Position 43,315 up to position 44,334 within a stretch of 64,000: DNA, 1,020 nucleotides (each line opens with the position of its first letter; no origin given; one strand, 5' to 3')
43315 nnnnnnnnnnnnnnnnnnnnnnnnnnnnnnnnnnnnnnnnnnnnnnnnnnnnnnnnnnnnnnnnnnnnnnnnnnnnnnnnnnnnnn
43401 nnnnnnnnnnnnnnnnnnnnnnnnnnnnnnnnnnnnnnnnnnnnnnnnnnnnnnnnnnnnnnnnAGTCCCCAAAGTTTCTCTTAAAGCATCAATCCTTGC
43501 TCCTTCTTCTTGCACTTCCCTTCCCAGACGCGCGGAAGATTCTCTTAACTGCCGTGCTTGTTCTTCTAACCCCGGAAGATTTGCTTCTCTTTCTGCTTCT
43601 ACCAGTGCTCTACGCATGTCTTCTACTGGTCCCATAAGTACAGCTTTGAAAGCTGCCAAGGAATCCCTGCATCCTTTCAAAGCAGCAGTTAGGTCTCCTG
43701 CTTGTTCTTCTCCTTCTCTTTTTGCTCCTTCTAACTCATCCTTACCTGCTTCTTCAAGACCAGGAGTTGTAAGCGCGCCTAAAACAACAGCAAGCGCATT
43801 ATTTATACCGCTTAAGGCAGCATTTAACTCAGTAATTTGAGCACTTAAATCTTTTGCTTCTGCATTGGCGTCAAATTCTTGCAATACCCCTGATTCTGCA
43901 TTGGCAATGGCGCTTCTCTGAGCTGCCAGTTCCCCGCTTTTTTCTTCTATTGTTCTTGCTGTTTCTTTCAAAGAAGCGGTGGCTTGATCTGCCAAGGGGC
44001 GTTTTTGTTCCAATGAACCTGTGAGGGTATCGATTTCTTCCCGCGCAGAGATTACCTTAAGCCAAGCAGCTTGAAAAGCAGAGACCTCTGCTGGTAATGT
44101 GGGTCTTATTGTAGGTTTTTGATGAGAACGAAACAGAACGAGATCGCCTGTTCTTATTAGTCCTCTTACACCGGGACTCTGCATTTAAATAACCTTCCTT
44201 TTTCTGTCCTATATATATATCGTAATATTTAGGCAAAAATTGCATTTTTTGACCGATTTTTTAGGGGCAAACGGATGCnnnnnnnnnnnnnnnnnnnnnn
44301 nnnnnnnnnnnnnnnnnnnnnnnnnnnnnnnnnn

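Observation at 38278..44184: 1968-aa protein combines a PP2C phosphatase domain with a C-terminal transglutaminase-like Cys-His-Asp domain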

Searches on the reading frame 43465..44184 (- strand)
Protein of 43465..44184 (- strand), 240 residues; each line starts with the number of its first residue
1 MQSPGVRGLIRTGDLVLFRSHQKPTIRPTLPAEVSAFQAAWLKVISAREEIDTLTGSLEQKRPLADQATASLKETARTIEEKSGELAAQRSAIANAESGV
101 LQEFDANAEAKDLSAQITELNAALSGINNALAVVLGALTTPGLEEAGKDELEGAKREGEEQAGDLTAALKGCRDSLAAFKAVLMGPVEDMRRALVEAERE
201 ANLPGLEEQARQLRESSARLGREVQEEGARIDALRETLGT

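Call 42: find_homologous_proteins(query=A2, max_evalue=0.001)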
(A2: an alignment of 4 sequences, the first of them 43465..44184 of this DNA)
Query A2 (4 sequences): 8000 candidates shared short words with the query, none scored E <= 0.001.
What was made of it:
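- The N-terminal module matched nothing in the word-indexed database (call 42).
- Tried and rejected: N-terminal module alignment search gave no hits at E <= 0.001 (call 42).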
